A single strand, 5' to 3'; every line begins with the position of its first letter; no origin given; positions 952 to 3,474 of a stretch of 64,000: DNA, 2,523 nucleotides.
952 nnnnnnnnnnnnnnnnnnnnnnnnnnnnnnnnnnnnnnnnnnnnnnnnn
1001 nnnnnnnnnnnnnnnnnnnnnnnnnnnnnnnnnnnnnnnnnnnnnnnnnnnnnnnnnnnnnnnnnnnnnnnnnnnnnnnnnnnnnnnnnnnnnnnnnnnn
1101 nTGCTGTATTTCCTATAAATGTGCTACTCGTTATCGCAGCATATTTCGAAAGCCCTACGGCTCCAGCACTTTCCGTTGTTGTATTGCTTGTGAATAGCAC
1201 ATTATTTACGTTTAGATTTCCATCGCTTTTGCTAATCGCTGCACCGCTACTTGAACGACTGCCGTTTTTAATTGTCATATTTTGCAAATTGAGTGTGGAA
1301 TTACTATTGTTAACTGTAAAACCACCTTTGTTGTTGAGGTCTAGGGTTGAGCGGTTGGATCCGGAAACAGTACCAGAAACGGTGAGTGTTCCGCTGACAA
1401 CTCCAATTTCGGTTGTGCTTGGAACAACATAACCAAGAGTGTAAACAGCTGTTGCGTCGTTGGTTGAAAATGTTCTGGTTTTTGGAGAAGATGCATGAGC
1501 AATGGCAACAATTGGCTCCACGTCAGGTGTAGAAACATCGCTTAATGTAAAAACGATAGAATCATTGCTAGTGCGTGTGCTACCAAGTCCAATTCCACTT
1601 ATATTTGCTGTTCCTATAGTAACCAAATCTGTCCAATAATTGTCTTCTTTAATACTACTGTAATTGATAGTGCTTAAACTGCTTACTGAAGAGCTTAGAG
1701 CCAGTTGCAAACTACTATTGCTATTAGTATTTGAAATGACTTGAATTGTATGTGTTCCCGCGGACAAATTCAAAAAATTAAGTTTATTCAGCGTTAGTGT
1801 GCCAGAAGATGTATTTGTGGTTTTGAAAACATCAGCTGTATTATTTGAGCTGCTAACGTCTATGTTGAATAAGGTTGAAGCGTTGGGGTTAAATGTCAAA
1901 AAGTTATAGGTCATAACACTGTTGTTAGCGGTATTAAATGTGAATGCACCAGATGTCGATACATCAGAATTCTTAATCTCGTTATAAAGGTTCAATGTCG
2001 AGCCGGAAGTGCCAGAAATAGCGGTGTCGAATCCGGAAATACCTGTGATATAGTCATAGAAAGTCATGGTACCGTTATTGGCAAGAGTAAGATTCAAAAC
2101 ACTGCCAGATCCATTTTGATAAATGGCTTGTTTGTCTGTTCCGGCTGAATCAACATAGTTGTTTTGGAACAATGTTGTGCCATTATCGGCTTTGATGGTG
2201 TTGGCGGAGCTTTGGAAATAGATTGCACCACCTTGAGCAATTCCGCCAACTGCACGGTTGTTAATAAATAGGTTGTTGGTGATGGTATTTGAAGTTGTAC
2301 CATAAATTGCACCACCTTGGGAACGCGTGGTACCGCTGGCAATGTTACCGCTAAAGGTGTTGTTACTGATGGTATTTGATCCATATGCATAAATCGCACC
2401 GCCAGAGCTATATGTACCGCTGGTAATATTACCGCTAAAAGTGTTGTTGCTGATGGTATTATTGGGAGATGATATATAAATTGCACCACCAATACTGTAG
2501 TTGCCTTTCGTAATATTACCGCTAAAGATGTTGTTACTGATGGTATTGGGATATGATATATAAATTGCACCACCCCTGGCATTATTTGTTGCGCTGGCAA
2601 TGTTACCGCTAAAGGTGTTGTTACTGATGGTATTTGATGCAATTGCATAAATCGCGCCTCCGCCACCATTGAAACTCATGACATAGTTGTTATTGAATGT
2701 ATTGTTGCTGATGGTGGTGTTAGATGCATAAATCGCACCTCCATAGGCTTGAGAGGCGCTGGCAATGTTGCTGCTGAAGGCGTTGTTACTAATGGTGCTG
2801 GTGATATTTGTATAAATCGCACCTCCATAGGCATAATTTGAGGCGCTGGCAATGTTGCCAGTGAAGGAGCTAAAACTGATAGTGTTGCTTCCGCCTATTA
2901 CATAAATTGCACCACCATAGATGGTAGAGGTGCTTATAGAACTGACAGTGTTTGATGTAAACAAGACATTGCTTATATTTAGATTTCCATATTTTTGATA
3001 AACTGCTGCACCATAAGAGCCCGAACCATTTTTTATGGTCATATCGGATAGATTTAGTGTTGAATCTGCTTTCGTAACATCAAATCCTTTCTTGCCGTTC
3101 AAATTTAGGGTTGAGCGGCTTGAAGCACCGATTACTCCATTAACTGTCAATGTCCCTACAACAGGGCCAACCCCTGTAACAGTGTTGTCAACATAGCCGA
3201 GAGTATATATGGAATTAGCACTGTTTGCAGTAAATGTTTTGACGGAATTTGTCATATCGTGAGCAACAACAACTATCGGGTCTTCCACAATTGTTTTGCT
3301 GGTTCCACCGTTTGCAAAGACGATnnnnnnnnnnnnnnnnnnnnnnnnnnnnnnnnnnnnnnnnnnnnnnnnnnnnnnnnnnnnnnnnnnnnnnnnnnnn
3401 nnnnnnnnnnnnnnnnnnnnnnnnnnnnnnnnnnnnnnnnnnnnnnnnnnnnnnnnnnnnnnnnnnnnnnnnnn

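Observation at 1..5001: Giant Pmp-type repeat adhesin gene that is invisible in the supplied ORF track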

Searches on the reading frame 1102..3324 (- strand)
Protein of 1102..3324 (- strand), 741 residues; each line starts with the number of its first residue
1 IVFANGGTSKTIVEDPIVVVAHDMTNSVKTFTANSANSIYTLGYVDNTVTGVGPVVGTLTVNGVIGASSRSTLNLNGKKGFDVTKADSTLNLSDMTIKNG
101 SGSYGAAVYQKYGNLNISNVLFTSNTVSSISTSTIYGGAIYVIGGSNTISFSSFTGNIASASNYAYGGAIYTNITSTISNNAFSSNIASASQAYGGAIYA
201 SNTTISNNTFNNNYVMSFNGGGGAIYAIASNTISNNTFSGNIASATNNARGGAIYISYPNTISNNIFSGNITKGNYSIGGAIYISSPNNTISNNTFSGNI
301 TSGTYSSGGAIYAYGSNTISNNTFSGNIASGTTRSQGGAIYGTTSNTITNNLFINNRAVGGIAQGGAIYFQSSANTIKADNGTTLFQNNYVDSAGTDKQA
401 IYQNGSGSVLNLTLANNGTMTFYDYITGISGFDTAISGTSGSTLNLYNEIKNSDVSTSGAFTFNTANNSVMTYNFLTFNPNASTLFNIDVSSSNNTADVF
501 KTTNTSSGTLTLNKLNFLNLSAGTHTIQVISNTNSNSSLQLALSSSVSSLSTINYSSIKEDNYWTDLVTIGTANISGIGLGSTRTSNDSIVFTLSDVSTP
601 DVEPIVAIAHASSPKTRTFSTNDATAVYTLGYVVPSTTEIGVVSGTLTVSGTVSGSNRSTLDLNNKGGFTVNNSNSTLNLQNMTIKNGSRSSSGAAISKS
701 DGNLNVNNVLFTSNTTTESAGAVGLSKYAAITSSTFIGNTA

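Call 51: predict_structure(alignment_id=A3)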
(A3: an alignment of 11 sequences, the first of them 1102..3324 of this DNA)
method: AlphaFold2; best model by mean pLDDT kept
length: 741 residues; sequences in the alignment: 11
mean_pLDDT: 87.1   pTM: 0.79
mean pLDDT of the five models: 87.1, 86.6, 86.0, 85.2, 78.1
residues with pLDDT >= 90: 471; 70-90: 191; 50-70: 36; < 50: 43
segments of 3 or more residues with pLDDT < 50: 1-13, 714-741
pLDDT, mean of each block of 10 residues (from residue 1): 34 66 87 90 76 91 92 93 94 96 91 96 92 89 95 98 96 96 98 98 98 97 97 98 97 96 98 97 97 98 97 97 98 97 95 97 97 93 96 90 92 96 94 96 96 96 92 95 95 91 94 88 90 89 83 70 78 80 77 78 78 78 89 64 86 91 85 81 81 65 80 46 27 32 30
secondary structure, 60 per line:
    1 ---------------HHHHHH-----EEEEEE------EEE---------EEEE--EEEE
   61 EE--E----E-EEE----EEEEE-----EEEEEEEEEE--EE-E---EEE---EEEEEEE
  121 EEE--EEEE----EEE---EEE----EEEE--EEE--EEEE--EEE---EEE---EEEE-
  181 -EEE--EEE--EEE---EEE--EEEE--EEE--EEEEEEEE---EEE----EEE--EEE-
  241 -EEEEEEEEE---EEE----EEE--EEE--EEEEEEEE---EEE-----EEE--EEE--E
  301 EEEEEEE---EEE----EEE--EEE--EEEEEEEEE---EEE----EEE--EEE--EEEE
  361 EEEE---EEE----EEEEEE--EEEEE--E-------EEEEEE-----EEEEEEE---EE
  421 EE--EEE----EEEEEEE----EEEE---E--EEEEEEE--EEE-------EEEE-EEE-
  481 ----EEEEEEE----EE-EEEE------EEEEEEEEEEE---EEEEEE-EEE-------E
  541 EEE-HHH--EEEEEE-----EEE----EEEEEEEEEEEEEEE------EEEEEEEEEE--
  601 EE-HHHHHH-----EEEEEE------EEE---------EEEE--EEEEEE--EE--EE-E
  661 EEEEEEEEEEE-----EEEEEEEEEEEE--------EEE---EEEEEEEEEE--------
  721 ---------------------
elements in order (helices of 4 or more, strands of 3 or more residues): H16-21 E27-32 E39-41 E51-54 E57-62 E72-74 E79-83 E89-98 E108-110 E114-123 E126-129 E134-136 E140-142 E147-150 E153-155 E158-161 E164-166 E170-172 E176-179 E182-184 E187-189 E192-194 E198-200 E203-206 E209-211 E214-221 E225-227 E232-234 E237-239 E242-250 E254-256 E261-263 E266-268 E271-278 E282-284 E290-292 E295-297 E300-307 E311-313 E318-320 E323-325 E328-336 E340-342 E347-349 E352-354 E357-364 E368-370 E375-380 E383-387 E398-403 E409-415 E419-422 E425-427 E432-438 E443-446 E453-459 E462-464 E472-475 E477-479 E485-491 E499-502 E509-519 E523-528 E530-532 E540-543 E550-555 E561-563 E568-582 E589-598 H604-609 E615-620 E627-629 E639-642 E645-650 E660-671 E677-688 E697-699 E703-712
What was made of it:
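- AlphaFold2 model of aa 560-1300 has pLDDT 87.1 and pTM 0.79 and is all-beta (call 51).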

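Call 53: fold_search(model_id=the predicted structure, library=pdb)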
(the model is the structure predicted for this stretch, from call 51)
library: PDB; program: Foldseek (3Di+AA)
matches with E <= 10: 235; with E <= 0.001: 3
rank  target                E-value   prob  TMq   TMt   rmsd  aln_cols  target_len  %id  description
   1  1dab                  5.2e-04  1.00  0.37  0.48   9.4       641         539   11  The Structure of Bordetella Pertussis Virulence Factor P.69 Pertactin (released 1999-12-15)
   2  7ko9                  5.4e-04  0.99  0.22  0.28  14.8       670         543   13  Crystal structure of antigen 43 from uropathogenic Escherichia coli UTI89 (released 2022-03-09)
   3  7koh_A                8.6e-04  0.98  0.22  0.28  14.6       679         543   12  Crystal structure of antigen 43 from Escherichia coli EDL933 (released 2022-03-09)
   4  7koh_D                1.2e-03  0.84  0.18  0.22  16.4       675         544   12  Crystal structure of antigen 43 from Escherichia coli EDL933 (released 2022-03-09)
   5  7koh_B                3.1e-03  0.95  0.22  0.28  15.1       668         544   12  Crystal structure of antigen 43 from Escherichia coli EDL933 (released 2022-03-09)
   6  2iou_G                7.4e-03  0.99  0.32  0.43  11.8       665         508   11  Major Tropism Determinant P1 (Mtd-P1) Variant Complexed with Bordetella brochiseptica Virulence Factor Pertactin extra (released 2007-10-23)
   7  7dmk_C                1.2e-02  0.47  0.20  0.20  25.2       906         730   10  PL6 alginate lyase BcAlyPL6 (released 2021-10-06)
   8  8bwk_C                1.3e-02  0.44  0.20  0.20  24.9       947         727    9  Metagenomic derived PL6 alginate lyase (released 2023-12-20)
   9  2x85_A                1.5e-02  0.38  0.19  0.22  16.4       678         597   10  Tailspike protein of E. coli bacteriophage HK620 in complex with hexasaccharide (released 2011-03-23)
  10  2vji                  2.1e-02  0.30  0.18  0.20  16.1       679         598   11  Tailspike protein of E.coli bacteriophage HK620 (released 2008-07-01)
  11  2x6y_A                2.9e-02  0.20  0.16  0.19  16.3       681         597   10  Tailspike protein mutant D339A of E.coli bacteriophage HK620 in complex with hexasaccharide (released 2011-03-02)
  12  5j44_A                3.2e-02  0.69  0.24  0.19  16.4       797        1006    9  Crystal structure of the Secreted Extracellular protein A (SepA) from Shigella flexneri (released 2017-04-12)
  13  4xle_A                3.7e-02  0.25  0.17  0.20  16.8       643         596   11  Tailspike protein double mutant D339N/E372A of E. coli bacteriophage HK620 in complex with hexasaccharide (released 2016-01-20)
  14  6g0x_A                5.1e-02  0.23  0.17  0.20  15.7       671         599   10  TAILSPIKE PROTEIN OF E. COLI BACTERIOPHAGE HK620 IN COMPLEX WITH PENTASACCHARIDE (released 2018-04-04)
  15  6gvp_A                5.1e-02  0.20  0.18  0.21  16.1       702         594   11  TAILSPIKE PROTEIN MUTANT E372Q (DELTA N471/S472) OF E. COLI BACTERIOPHAGE HK620 IN COMPLEX WITH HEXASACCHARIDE (released 2018-07-11)
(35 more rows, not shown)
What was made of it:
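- On Type Va (classical) autotransporters: Model pLDDT 87.1 (call 51); top Foldseek hits are pertactin and Ag43, followed at weaker E-values by SepA, EspC, EspP and Hbp (call 53)
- Foldseek top hits are pertactin (probability 1.00, E 5.2e-4) and Ag43, followed at weaker E-values by SepA, EspC, EspP, Hbp, IgA1 protease and UpaB (call 53). Foldseek also lists PL6 alginate lyases and phage tailspike depolymerases, at E 0.01-0.5 and probability 0.1-0.5 (call 53).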

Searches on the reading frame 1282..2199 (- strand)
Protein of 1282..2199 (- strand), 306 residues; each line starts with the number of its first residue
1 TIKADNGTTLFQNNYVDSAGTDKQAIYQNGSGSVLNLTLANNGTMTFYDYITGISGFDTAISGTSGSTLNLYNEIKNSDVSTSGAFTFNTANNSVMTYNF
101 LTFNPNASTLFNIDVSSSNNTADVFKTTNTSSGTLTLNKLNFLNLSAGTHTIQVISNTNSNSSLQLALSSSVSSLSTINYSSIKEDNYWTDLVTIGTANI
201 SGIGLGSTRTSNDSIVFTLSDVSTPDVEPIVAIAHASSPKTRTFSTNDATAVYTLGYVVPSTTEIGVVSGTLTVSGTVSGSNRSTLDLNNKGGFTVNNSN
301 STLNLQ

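Call 37: search_solved_structures(query=A2, max_evalue=1)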
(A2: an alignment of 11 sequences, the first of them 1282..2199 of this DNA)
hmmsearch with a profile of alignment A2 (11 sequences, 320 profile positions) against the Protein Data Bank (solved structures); distinct sequences matched with E-value up to 1: 0.

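Call 38: search_protein_families(library=pfam, alignment_id=A2, max_evalue=1)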
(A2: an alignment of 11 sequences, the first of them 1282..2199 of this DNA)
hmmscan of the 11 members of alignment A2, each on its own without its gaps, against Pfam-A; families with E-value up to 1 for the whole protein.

A. member 1, window:1282-2199:- (306 aa): 0 families

B. families by the number of members that match (of 11 scanned): 7 families
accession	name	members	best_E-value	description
PF11979.13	SARA_C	1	0.069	Smad anchor for receptor activation-like, C-terminal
PF25788.1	Ig_Rha78A_N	1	0.073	Rha78A-like, N-terminal immunoglobulin domain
PF18903.5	DUF5659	1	0.074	Domain of unknown function (DUF5659)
PF04283.17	CheF-arch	1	0.088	Chemotaxis signal transduction system protein F from archaea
PF13157.11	Enas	1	0.1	Endospore appendages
PF23861.1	Ribophorin_II_2nd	1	0.21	Ribophorin II second domain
PF08194.17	DIM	1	0.62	DIM protein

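Call 42: search_protein_representatives(alignment_id=A2)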
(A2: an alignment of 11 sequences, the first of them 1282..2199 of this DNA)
Query: 11 sequences, 320 profile positions. Proteins with E-value up to 0.001 (for the whole library): 475; up to 1e-10: 355; up to 1e-30: 168. The best 150 are listed.
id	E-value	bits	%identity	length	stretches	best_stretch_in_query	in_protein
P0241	0.0e+00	1256.3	-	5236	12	49-320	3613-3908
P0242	0.0e+00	1230.9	-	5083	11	4-319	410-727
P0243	2.1e-284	957.0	-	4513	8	4-317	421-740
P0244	8.6e-276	928.6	-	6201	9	2-319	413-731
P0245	3.6e-271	913.5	-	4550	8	4-315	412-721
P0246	2.6e-270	910.6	-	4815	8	7-319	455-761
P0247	3.7e-254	857.5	-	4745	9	3-319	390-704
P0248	4.3e-253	854.0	-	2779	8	35-319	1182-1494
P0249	5.3e-245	827.5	-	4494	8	4-316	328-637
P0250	3.7e-240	811.5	-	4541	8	49-319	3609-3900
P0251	3.0e-228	772.4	-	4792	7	3-319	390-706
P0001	1.2e-226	767.1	-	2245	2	2-319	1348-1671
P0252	1.1e-224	760.7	-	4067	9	2-319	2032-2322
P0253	3.6e-215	729.5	-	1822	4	13-320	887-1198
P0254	1.3e-214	727.6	-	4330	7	49-320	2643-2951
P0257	1.3e-185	632.4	-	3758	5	4-320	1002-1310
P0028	2.2e-170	582.3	-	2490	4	2-319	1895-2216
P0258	1.2e-154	530.6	-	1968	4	3-320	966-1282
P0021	1.5e-112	392.2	-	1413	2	3-320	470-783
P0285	3.3e-90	318.9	-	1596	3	57-319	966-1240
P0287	9.1e-88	310.8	-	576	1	1-319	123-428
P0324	1.1e-58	215.3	-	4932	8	4-307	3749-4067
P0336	2.8e-52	194.2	-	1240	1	5-318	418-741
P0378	8.6e-37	143.3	-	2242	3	4-318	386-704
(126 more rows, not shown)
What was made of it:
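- On MID-domain autotransporter family (defined in this session, alignment A2): Independent members match at E down to 0 (call 42).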

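Call 55: search_protein_families(library=ncbifam, alignment_id=A2, max_evalue=0.1)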
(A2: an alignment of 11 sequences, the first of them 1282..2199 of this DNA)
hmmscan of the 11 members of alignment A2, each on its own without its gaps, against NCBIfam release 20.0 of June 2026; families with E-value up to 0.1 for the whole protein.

A. member 1, window:1282-2199:- (306 aa): 0 families

B. families by the number of members that match (of 11 scanned): 0 families

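Call 56: find_homologous_proteins(query=A2, max_evalue=1e-10)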
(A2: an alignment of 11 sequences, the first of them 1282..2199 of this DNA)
Query A2 (11 sequences) (306 aa, profile of the alignment): 1 proteins with E <= 1e-10 among 8000 candidates.
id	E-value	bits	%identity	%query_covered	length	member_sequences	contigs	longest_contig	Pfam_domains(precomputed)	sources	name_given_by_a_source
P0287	2.8e-87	311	61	100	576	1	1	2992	PF13229.13,PF02415.24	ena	-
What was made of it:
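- Tried and rejected: (2) The last word-index search, run with the MID profile, was swamped by low-complexity candidates and returned one protein, P0287 (call 56).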

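Call 57: find_encoding_contigs(protein=P0287, flank=10000, max_places=5)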
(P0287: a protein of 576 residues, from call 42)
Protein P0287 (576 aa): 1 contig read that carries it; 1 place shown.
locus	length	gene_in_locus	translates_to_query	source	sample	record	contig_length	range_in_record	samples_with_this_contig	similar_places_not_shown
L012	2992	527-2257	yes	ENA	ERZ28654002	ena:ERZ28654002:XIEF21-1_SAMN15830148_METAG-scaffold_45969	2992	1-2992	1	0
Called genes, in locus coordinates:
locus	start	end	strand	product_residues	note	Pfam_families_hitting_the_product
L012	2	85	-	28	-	?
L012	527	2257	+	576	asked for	PF02415:Chlam_PMP (faint), PF13229:Beta_helix (weak)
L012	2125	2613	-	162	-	PF00465:Fe-ADH, PF13685:Fe-ADH_2 (weak)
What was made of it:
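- The DNA is repetitive, and the closest relative P0287 is a 576-aa fragment on a 3-kb contig with an overlapping gene call (call 57).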

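Call 66: list_cluster_members(proteins=[P0241, P0242, P0244, P0247, P0257, P0001, P0019, P0030, P0021, P0028])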
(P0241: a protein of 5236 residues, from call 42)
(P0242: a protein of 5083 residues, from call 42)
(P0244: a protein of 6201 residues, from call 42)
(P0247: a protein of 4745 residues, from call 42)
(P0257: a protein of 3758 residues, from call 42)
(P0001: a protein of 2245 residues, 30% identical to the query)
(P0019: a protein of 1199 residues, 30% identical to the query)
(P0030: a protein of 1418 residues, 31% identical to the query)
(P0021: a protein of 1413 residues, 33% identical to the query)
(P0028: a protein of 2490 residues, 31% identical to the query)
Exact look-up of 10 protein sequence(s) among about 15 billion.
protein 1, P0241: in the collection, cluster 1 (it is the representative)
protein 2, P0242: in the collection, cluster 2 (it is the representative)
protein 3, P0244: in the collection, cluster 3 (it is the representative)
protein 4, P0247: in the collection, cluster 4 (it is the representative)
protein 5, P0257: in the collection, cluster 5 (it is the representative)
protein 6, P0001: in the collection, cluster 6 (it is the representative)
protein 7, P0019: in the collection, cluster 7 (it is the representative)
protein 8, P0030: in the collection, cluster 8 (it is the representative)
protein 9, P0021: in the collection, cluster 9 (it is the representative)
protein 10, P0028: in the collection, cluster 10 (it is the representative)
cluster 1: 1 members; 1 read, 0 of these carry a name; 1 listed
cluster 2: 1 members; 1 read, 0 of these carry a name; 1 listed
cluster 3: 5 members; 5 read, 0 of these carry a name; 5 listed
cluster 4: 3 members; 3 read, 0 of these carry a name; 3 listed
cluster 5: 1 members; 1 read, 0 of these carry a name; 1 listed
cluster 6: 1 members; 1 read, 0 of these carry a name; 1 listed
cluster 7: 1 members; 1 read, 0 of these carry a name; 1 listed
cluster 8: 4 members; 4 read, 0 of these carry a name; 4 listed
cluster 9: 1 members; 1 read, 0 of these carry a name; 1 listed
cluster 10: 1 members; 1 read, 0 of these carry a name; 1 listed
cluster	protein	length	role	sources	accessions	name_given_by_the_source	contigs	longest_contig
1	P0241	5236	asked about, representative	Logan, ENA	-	-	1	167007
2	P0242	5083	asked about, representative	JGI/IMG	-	-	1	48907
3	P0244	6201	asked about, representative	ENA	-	-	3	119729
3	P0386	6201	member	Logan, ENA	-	-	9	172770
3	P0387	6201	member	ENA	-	-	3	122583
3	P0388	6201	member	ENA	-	-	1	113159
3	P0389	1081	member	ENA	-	-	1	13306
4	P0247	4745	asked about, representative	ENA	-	-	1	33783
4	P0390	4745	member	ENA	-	-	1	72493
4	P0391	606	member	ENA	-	-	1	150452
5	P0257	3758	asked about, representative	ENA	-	-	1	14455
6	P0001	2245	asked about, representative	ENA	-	-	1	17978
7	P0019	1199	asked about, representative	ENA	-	-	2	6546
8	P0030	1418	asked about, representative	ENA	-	-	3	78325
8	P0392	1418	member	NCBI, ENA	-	-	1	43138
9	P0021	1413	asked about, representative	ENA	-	-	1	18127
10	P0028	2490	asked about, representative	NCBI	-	-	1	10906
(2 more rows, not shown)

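Call 76: predict_structure(alignment_id=A2)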
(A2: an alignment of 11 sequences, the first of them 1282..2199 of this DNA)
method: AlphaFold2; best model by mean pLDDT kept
length: 306 residues; sequences in the alignment: 11
mean_pLDDT: 77.8   pTM: 0.64
mean pLDDT of the five models: 77.8, 77.5, 76.3, 69.2, 57.3
residues with pLDDT >= 90: 103; 70-90: 128; 50-70: 42; < 50: 33
segments of 3 or more residues with pLDDT < 50: 174-198, 222-228
pLDDT, mean of each block of 10 residues (from residue 1): 92 70 79 93 93 91 96 93 97 90 95 89 93 91 80 88 86 41 25 36 63 75 41 64 80 62 73 87 82 80 88
secondary structure, 60 per line:
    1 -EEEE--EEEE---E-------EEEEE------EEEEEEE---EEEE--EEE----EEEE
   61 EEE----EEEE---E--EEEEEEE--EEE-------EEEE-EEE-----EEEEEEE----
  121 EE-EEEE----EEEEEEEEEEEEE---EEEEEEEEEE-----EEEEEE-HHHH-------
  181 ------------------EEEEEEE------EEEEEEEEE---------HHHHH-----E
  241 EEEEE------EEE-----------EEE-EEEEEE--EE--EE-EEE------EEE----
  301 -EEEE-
elements in order: E2-5 E8-11 E23-27 E34-40 E44-47 E50-52 E57-63 E68-71 E78-84 E87-89 E97-100 E102-104 E110-116 E124-127 E132-144 E148-157 E163-168 H170-173 E199-205 E212-220 H230-234 E240-245 E252-254 E266-268 E270-275 E285-287 E294-296 E302-305

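Call 80: fold_search(model_id=the predicted structure, library=pdb)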
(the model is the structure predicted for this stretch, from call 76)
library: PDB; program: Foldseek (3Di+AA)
matches with E <= 10: 36; with E <= 0.001: 0
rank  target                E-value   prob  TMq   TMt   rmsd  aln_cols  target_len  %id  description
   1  1dab                  6.7e-03  1.00  0.35  0.21   8.7       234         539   14  The Structure of Bordetella Pertussis Virulence Factor P.69 Pertactin (released 1999-12-15)
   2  2iou_G                8.6e-03  1.00  0.34  0.22   9.5       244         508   16  Major Tropism Determinant P1 (Mtd-P1) Variant Complexed with Bordetella brochiseptica Virulence Factor Pertactin extra (released 2007-10-23)
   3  7koh_D                2.3e-02  0.98  0.33  0.20   8.2       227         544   15  Crystal structure of antigen 43 from Escherichia coli EDL933 (released 2022-03-09)
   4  7ko9                  4.5e-02  0.97  0.33  0.21   8.1       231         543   16  Crystal structure of antigen 43 from uropathogenic Escherichia coli UTI89 (released 2022-03-09)
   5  8e7f                  5.5e-02  0.89  0.30  0.17   7.8       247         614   10  Crystal structure of the autotransporter Ssp from Serratia marcescens. (released 2023-03-08)
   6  7koh_A                1.0e-01  0.95  0.34  0.21   7.8       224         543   15  Crystal structure of antigen 43 from Escherichia coli EDL933 (released 2022-03-09)
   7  7koh_B                1.0e-01  0.90  0.33  0.20   8.4       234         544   14  Crystal structure of antigen 43 from Escherichia coli EDL933 (released 2022-03-09)
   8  7koh_C                1.4e-01  0.87  0.32  0.20   8.1       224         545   15  Crystal structure of antigen 43 from Escherichia coli EDL933 (released 2022-03-09)
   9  5j44_A                1.6e-01  0.44  0.23  0.08  13.5       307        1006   11  Crystal structure of the Secreted Extracellular protein A (SepA) from Shigella flexneri (released 2017-04-12)
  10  9mne_A                5.0e-01  0.41  0.31  0.12  10.5       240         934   12  Crystal structure of enteropathogenic Escherichia coli EspC (released 2025-10-29)
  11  7jvi_A                6.1e-01  0.16  0.25  0.19  13.3       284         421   10  Crystal structure of a beta-helix domain retrieved from capybara gut metagenome (released 2021-09-08)
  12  4wa0                  6.7e-01  0.04  0.17  0.15  26.0       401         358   12  The structure of a possible adhesin C-terminal domain from Caldicellulosiruptor kronotskyensis (released 2015-03-04)
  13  3h09_A                7.4e-01  0.60  0.28  0.10   9.4       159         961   18  The structure of Haemophilus influenzae IgA1 protease (released 2009-04-21)
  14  9u4u_A                7.8e-01  0.01  0.08  0.12  15.4       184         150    9  Structure of the functional amyloid FapC from Pseudomonas sp.UK4 (released 2025-08-06)
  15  3h09_B                9.5e-01  0.57  0.30  0.11   7.1       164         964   15  The structure of Haemophilus influenzae IgA1 protease (released 2009-04-21)
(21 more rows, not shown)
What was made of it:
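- Closest known: Pertactin and Ag43. Same: They are the best structural matches to one module (probability 0.99-1.00; call 53) and to MID alone (call 80).
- MID alone again hits pertactin, Ag43 and Ssp (call 80).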
